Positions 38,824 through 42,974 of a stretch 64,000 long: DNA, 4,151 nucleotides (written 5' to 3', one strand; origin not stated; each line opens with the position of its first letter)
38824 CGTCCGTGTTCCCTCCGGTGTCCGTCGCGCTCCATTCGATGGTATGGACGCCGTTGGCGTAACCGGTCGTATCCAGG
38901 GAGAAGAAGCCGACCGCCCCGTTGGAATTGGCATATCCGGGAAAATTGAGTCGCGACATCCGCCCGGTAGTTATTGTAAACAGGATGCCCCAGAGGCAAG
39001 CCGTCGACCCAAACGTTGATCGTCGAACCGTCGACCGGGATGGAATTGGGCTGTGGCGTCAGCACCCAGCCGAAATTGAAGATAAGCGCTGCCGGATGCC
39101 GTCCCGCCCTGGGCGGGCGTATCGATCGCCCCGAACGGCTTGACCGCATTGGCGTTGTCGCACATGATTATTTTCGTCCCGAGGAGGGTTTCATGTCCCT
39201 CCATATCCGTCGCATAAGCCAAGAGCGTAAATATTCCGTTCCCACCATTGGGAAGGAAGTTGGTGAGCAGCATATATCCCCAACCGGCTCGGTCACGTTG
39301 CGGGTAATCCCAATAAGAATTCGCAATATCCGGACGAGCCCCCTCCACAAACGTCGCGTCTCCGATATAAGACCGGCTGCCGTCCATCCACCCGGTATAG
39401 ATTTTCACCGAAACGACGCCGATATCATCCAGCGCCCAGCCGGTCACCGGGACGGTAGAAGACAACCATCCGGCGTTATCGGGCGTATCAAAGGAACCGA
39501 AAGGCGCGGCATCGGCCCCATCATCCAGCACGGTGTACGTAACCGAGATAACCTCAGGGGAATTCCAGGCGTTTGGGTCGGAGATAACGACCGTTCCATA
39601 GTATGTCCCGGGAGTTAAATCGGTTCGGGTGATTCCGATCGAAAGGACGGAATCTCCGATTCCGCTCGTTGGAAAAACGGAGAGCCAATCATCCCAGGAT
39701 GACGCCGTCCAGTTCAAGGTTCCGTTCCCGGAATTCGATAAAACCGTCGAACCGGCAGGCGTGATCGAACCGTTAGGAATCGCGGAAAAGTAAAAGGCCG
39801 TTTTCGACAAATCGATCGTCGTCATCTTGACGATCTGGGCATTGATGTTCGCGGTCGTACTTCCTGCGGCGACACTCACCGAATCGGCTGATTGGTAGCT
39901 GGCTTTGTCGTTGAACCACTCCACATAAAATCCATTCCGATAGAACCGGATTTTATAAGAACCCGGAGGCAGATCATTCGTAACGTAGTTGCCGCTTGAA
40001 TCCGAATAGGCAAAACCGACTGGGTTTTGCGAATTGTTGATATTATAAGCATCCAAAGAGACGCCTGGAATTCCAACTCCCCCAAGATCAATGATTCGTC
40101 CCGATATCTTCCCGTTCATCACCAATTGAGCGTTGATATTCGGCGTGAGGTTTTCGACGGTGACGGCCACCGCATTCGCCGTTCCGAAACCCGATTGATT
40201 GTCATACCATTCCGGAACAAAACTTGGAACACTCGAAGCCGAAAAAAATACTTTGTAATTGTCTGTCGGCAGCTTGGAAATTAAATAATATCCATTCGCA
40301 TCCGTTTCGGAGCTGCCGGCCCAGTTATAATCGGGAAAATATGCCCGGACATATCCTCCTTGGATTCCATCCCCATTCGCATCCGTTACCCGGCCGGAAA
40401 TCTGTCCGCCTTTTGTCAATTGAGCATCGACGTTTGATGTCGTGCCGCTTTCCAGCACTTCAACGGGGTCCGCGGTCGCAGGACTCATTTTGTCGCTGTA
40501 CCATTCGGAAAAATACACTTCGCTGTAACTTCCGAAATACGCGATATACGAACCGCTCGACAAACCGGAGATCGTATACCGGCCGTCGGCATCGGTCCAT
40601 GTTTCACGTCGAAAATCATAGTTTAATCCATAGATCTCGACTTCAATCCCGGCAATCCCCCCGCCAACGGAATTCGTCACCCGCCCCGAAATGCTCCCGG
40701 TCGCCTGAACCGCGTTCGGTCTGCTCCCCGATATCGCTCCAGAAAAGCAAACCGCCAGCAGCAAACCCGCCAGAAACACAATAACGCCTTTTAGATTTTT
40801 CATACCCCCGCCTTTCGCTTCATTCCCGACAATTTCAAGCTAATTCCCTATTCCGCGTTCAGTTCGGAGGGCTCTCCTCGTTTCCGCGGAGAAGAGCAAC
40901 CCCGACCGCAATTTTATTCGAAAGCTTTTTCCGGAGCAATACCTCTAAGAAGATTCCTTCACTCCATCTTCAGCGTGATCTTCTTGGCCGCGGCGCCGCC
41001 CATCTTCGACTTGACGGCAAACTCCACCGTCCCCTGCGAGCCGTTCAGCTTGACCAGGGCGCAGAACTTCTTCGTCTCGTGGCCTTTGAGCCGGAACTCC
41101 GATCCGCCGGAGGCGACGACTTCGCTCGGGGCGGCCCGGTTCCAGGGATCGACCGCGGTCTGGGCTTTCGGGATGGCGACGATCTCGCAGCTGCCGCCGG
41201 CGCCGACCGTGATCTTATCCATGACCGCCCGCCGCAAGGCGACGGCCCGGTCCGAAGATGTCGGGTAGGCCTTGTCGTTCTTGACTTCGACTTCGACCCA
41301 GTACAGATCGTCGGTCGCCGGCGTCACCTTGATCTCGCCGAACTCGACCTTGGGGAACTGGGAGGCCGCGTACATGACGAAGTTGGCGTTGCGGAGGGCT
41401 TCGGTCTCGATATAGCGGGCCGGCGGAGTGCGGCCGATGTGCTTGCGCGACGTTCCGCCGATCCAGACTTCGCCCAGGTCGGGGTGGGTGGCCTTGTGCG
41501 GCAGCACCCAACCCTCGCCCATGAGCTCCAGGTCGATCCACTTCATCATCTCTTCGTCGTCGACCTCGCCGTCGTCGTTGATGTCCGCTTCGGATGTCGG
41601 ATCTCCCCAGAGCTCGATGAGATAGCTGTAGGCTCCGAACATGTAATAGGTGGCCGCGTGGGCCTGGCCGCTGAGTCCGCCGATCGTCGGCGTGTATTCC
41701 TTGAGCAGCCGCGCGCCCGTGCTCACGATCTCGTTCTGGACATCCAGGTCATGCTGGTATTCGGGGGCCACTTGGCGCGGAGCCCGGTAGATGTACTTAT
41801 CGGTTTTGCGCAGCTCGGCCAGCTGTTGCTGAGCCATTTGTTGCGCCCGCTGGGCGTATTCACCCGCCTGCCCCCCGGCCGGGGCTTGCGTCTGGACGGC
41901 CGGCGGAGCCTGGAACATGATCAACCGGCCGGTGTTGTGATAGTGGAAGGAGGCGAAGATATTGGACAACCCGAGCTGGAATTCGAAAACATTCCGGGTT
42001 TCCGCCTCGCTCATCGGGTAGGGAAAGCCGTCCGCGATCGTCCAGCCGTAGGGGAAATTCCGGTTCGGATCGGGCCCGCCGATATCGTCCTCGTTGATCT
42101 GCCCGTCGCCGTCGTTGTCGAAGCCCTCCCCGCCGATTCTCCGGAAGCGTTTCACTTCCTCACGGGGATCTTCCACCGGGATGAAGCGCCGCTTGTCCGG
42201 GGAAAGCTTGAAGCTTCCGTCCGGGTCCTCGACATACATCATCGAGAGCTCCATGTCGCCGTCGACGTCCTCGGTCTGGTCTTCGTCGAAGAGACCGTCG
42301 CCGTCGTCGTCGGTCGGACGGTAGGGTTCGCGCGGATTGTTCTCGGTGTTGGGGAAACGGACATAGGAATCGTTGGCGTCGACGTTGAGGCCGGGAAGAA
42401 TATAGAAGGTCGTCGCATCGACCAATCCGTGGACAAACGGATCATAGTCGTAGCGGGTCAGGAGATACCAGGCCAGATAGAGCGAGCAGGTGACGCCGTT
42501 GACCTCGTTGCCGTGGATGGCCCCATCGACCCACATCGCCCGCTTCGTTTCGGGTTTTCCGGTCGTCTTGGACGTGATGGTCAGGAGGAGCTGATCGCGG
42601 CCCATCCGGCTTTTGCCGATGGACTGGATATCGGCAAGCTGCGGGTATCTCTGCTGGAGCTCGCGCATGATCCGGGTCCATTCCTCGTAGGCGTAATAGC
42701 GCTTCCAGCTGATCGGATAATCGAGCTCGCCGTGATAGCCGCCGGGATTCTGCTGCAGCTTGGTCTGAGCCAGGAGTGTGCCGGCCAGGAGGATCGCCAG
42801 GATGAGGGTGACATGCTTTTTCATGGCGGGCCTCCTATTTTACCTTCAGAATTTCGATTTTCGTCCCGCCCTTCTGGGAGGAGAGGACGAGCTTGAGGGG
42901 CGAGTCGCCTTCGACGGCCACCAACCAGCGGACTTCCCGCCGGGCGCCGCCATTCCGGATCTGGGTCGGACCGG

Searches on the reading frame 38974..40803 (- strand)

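Call 59: search_protein_families(library=pfam, proteins=[window:38974-40803:-], max_evalue=0.00001)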
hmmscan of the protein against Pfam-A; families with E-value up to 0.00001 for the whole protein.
window:38974-40803:- (610 aa): 5 families
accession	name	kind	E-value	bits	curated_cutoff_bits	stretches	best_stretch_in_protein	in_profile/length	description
PF13620.12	CarboxypepD_reg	-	3.8e-30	104.5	32.3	3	134-195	1-62/82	Carboxypeptidase regulatory-like domain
PF17210.9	SdrD_B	-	1.1e-16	61.5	29.7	0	239-320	18-97/112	SdrD B-like domain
PF13715.12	CarbopepD_reg_2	-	3.9e-11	43.3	32.2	0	135-190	1-53/88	CarboxypepD_reg-like domain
PF17802.7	SpaA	-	9.6e-07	29.3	23.1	0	42-87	7-55/91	Prealbumin-like fold domain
PF19190.6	BACON_2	-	2.2e-06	28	25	1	354-409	24-83/94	Viral BACON domain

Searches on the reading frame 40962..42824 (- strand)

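Call 59: search_protein_families(library=pfam, proteins=[window:40962-42824:-], max_evalue=0.00001)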
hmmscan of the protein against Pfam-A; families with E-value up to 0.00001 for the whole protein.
window:40962-42824:- (621 aa): 1 family
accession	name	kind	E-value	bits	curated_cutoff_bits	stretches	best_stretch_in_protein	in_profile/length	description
PF00246.29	Peptidase_M14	-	4.1e-33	115.7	21.6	1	51-149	3-101/286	Zinc carboxypeptidase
